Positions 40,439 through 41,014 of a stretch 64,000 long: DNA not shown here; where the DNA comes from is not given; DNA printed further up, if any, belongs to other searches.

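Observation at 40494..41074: Small GIY-YIG nuclease gene sandwiched between an intact and a disrupted tRNA-Ala(CGC), with a third tRNA 3'-end fragment downstream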

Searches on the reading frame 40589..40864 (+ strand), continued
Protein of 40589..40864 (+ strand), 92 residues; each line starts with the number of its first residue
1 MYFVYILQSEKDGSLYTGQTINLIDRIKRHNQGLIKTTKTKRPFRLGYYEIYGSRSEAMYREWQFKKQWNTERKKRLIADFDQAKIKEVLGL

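Call 75: find_homologous_proteins(query=P0019, max_evalue=1e-8)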
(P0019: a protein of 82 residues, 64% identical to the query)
Query P0019 (82 aa): 26 proteins with E <= 1e-8 among 30 candidates.
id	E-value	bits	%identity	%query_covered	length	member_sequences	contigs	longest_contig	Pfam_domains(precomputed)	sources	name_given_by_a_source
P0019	6.8e-47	174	100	100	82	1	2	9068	PF01541.31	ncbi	-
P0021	3.4e-39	149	88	99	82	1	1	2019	PF01541.31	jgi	-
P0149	9.9e-38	145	83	99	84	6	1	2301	PF01541.31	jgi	jgi:putative endonuclease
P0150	9.0e-33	129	74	100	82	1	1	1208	PF10544.16,PF01541.31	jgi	-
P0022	5.4e-29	117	86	77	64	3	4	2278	PF01541.31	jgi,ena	jgi:putative endonuclease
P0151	3.5e-26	108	65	94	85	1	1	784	PF01541.31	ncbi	-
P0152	2.1e-24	102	60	99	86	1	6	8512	PF01541.31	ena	-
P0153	3.3e-24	102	59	99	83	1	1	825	PF01541.31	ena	-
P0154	8.2e-22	94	58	99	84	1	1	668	PF01541.31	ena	-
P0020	1.9e-19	87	64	84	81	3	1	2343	PF01541.31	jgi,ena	jgi:putative endonuclease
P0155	2.0e-19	87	57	90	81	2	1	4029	PF01541.31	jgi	-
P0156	8.0e-18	82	52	99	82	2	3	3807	PF01541.31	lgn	-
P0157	2.4e-17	80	53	98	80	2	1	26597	PF01541.31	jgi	jgi:putative endonuclease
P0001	6.8e-17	79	64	74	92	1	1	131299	PF01541.31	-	-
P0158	1.3e-15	75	50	94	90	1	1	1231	PF10544.16,PF01541.31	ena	-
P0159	1.9e-15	74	56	80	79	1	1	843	PF01541.31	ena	-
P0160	2.1e-15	74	65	67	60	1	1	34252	PF01541.31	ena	-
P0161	6.0e-15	72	58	80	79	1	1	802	PF01541.31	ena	-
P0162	1.1e-14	72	47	95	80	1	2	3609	PF01541.31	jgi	jgi:putative endonuclease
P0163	1.6e-14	71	52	77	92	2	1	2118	PF01541.31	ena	-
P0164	8.3e-14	69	53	80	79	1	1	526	PF01541.31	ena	-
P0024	8.8e-14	69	52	87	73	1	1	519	PF01541.31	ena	-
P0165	2.0e-10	58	52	87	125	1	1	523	PF01541.31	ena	-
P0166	2.3e-9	55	45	85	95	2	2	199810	PF01541.31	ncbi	ncbi:MAG: GIY-YIG nuclease family protein [Candidatus Thorarchaeota archaeon]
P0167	5.4e-9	53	47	85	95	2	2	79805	PF01541.31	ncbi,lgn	ncbi:MAG: GIY-YIG nuclease family protein [Candidatus Thorarchaeota archaeon]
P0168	9.4e-9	53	47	84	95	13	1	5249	PF01541.31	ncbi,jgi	ncbi:MAG: GIY-YIG nuclease family protein [Candidatus Thorarchaeota archaeon SMTZ1-83]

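Call 76: find_encoding_contigs(protein=P0157, flank=1200, max_places=2)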
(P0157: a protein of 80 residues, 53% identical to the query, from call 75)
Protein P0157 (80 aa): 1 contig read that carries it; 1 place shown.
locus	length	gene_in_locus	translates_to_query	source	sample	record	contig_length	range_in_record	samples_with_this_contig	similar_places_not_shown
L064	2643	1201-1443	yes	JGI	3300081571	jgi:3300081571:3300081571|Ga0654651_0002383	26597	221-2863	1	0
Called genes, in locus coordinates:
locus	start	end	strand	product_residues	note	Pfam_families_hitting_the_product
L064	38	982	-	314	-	PF00890:FAD_binding_2 (faint), PF01134:GIDA (faint), PF07992:Pyr_redox_2, PF12831:FAD_oxidored (faint), PF13450:NAD_binding_8 (faint), PF13738:Pyr_redox_3, PF00070:Pyr_redox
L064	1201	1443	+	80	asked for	PF01541:GIY-YIG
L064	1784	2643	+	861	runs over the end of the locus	PF10101:DUF2339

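Call 77: find_encoding_contigs(protein=P0152, flank=1200, max_places=3)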
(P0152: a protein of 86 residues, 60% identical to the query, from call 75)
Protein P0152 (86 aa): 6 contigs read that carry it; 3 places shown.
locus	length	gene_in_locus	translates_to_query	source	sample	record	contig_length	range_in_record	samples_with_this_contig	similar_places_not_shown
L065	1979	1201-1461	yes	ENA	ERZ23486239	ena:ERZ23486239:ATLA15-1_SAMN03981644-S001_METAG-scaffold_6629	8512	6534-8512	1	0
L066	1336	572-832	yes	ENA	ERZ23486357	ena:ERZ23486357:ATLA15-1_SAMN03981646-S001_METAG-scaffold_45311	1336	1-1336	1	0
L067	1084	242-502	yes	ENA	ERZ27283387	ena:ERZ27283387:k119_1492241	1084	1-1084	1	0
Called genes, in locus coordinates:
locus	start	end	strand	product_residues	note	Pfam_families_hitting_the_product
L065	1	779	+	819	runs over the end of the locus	PF02190:LON_substr_bdg, PF07728:AAA_5, PF00004:AAA, PF22667:Lon_lid, PF05362:Lon_C, PF13541:ChlI (weak)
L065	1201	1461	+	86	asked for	PF01541:GIY-YIG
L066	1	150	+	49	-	?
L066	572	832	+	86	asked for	PF01541:GIY-YIG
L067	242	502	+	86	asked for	PF01541:GIY-YIG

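Call 78: find_encoding_contigs(protein=P0155, flank=1200, max_places=2)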
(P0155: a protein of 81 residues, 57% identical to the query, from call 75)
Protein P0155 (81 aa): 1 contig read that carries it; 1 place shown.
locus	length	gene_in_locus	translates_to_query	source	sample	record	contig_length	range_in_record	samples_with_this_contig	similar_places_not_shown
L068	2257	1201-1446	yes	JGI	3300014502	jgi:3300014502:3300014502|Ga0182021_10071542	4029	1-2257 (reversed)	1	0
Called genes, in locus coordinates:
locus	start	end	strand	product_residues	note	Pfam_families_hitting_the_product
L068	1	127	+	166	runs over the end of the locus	PF02566:OsmC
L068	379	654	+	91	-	-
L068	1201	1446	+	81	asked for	PF01541:GIY-YIG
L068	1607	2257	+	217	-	?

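Call 79: find_encoding_contigs(protein=P0156, flank=1200, max_places=2)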
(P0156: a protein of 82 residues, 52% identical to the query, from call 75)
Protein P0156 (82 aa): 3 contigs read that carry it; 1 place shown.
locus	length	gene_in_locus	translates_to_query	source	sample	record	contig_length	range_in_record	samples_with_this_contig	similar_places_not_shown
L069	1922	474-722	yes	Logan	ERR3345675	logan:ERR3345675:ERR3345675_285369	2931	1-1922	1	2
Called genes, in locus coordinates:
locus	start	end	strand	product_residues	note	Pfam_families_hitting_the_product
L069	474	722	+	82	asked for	PF01541:GIY-YIG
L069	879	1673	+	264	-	PF00303:Thymidylat_synt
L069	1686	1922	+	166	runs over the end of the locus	PF00186:DHFR_1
